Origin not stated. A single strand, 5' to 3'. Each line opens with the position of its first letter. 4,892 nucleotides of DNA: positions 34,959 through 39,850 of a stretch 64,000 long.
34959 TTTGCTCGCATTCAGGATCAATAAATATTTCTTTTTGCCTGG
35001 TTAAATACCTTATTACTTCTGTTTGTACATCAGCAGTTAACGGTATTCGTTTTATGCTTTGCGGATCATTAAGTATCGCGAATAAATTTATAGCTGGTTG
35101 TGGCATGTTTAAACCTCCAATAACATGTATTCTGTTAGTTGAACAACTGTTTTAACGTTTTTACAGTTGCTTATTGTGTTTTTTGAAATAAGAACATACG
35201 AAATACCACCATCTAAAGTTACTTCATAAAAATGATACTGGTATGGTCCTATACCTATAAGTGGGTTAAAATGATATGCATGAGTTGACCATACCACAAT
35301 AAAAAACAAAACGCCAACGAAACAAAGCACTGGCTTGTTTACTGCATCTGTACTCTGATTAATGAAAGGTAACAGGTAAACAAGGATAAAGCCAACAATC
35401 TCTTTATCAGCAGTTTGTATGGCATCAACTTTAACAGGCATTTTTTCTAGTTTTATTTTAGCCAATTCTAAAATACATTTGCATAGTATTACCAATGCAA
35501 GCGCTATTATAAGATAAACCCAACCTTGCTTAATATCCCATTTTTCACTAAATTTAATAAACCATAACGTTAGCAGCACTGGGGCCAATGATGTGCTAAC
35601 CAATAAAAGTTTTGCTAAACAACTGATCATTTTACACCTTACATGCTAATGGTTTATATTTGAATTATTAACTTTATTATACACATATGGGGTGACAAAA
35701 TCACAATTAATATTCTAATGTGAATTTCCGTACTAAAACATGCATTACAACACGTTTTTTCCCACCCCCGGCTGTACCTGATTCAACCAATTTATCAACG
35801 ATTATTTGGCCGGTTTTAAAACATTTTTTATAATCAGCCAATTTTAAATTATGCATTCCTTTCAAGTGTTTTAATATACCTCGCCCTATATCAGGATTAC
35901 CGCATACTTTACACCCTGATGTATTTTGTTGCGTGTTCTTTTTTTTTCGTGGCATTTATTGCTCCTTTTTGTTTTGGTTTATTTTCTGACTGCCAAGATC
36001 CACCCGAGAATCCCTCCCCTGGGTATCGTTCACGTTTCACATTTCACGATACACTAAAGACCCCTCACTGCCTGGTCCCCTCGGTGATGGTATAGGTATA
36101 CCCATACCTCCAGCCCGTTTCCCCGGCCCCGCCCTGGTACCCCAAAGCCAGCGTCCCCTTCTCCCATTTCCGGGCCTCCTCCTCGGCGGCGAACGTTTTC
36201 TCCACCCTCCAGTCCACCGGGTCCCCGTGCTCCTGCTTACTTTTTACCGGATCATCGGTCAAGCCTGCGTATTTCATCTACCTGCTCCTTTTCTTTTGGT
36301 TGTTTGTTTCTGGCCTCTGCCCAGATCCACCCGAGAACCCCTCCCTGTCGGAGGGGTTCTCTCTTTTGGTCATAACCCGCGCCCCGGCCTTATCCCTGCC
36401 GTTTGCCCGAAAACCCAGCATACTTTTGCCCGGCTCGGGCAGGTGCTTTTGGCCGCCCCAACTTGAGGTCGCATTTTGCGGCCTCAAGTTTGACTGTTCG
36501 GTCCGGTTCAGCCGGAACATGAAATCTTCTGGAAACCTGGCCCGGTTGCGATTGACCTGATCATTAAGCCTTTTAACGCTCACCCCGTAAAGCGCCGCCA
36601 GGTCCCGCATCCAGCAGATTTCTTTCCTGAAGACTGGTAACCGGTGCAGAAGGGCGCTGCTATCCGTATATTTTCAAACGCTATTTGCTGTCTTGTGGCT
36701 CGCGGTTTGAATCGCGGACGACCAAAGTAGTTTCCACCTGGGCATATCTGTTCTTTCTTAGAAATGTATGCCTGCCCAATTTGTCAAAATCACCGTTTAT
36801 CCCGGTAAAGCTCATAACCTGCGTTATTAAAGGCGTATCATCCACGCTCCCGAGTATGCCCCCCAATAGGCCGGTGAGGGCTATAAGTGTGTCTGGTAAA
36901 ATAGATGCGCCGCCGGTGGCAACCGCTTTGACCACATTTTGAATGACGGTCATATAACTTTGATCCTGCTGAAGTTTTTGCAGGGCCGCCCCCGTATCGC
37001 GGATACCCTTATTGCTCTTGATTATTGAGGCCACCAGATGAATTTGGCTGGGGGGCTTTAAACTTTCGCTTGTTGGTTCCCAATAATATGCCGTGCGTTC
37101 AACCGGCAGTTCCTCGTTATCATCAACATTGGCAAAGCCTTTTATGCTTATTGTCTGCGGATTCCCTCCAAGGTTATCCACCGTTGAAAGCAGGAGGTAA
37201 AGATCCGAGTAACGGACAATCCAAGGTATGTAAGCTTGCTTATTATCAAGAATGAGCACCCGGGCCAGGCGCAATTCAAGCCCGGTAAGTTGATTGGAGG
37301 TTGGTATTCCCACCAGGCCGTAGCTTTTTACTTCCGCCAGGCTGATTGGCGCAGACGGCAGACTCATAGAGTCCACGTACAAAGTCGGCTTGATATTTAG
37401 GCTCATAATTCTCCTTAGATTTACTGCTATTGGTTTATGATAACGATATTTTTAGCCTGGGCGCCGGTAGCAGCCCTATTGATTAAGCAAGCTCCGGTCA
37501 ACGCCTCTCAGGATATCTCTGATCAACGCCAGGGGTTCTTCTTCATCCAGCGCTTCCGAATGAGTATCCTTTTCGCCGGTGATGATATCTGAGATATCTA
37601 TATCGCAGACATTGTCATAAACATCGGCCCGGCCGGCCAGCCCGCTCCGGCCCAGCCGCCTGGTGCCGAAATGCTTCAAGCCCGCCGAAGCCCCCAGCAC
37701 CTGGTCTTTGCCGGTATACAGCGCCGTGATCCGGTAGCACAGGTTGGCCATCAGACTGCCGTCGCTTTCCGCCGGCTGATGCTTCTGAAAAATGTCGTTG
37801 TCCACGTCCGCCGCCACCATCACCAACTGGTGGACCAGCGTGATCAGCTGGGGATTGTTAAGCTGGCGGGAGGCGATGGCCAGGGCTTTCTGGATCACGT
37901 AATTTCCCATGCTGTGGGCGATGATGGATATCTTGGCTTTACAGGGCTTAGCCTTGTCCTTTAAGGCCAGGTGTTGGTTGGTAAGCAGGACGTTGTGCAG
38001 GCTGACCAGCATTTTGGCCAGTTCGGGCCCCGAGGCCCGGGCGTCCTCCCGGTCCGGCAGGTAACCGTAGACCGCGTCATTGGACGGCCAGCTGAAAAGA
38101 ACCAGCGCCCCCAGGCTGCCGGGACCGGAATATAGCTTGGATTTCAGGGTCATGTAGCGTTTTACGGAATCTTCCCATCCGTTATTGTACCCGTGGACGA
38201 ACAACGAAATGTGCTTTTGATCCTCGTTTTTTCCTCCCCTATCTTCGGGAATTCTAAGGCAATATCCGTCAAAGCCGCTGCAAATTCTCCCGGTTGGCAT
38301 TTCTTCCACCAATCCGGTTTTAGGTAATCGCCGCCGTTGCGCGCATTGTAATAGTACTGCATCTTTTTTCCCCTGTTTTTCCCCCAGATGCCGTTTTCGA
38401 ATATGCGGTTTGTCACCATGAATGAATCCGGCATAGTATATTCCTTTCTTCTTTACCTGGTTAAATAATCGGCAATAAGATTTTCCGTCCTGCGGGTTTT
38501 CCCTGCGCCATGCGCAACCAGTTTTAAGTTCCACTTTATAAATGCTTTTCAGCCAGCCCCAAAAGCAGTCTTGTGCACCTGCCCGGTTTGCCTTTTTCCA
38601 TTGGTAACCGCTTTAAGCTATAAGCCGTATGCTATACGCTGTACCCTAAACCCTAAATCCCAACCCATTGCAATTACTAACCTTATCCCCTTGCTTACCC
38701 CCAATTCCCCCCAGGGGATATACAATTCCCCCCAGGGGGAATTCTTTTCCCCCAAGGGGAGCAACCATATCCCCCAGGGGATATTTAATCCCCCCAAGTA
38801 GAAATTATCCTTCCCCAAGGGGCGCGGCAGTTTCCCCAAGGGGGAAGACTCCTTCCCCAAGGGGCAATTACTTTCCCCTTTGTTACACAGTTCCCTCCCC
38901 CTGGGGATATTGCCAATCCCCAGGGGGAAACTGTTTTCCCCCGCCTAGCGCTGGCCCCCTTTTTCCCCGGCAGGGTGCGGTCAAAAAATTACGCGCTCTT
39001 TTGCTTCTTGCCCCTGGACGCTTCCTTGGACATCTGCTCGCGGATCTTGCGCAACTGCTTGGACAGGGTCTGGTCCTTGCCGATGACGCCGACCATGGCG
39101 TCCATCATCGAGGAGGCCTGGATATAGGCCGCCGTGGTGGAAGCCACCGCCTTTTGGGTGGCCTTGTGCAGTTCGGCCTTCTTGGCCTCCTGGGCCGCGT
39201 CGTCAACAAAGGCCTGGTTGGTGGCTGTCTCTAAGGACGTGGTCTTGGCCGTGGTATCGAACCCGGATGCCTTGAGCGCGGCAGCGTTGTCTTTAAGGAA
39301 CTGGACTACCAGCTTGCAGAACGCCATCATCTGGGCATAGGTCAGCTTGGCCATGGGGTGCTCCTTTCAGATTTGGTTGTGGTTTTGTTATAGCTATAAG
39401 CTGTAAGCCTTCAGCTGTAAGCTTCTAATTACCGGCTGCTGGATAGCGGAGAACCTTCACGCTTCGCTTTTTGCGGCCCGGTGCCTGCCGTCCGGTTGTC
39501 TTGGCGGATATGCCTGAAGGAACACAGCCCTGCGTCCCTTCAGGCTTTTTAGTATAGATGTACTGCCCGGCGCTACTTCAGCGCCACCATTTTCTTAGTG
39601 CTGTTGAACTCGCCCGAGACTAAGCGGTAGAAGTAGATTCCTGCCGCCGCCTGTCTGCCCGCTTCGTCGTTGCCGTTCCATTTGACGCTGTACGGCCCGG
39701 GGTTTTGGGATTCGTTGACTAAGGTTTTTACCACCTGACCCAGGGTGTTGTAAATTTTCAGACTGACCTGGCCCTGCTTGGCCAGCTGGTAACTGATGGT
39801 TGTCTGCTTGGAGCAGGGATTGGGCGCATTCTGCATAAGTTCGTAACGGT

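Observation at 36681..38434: Uncharacterised two-gene operon in the defence island: DUF900 serine hydrolase plus a 241-aa orphan protein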

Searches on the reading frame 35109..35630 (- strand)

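Call 23: search_protein_families(library=padloc, proteins=[window:35109-35630:-], max_evalue=0.01)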
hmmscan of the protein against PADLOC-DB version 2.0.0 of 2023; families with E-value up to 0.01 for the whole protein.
window:35109-35630:- (173 aa): 11 families
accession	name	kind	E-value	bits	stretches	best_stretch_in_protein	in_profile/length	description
PDLC00221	KwaA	-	1.3e-58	195.9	1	1-173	1-170/173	Unknown function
PDLC00216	KwaA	-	4.7e-40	135.7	1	1-173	1-171/173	Unknown function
PDLC00210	KwaA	-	2.4e-23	81.1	1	5-172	5-168/169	Unknown function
PDLC00213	KwaA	-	5.3e-09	34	1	29-164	44-180/197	Unknown function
PDLC00209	KwaA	-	2.8e-08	32.2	1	29-171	52-191/196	Unknown function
PDLC00219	KwaA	-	7.7e-08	30.5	1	33-162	46-181/194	Unknown function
PDLC00220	KwaA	-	2.9e-07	28.5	1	38-161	58-185/198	Unknown function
PDLC00212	KwaA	-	3.5e-07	28.2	1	38-139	59-162/205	Unknown function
PDLC00215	KwaA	-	2.1e-06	25.5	1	34-170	52-189/196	Unknown function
PDLC00218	KwaA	-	2e-05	22.4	1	5-172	11-184/186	Unknown function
PDLC00208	KwaA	-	0.00038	18.2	1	33-165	45-171/190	Unknown function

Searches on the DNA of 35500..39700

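Call 80: search_rna_families(source=window, start=35500, end=39700, threshold=evalue, max_evalue=0.1)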
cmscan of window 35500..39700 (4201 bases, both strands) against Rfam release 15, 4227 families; matches with E-value up to 0.1: 1.
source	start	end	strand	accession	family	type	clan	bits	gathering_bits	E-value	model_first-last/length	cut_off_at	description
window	36256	36367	+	RF01772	rnk_pseudo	Cis-reg; leader;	-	30.8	55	0.021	1-108/108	no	Pseudomonas rnk leader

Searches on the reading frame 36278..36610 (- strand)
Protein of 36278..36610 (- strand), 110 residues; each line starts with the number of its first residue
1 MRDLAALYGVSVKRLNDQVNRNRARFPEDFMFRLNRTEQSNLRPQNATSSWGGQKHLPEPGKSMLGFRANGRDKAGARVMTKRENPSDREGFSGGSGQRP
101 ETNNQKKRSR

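Call 23: search_protein_families(library=padloc, proteins=[window:36278-36610:-], max_evalue=0.01)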
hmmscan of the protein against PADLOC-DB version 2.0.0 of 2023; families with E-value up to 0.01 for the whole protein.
window:36278-36610:- (110 aa): 3 families
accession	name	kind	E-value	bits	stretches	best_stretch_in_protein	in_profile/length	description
PDLC04869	PDC-S05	-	4.3e-18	63.6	1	2-58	33-91/306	-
PDLC04856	PDC-S05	-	4.8e-18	63.5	1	2-58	28-85/177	-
PDLC04849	PDC-S05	-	1.1e-11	42.8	1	2-50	26-74/183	-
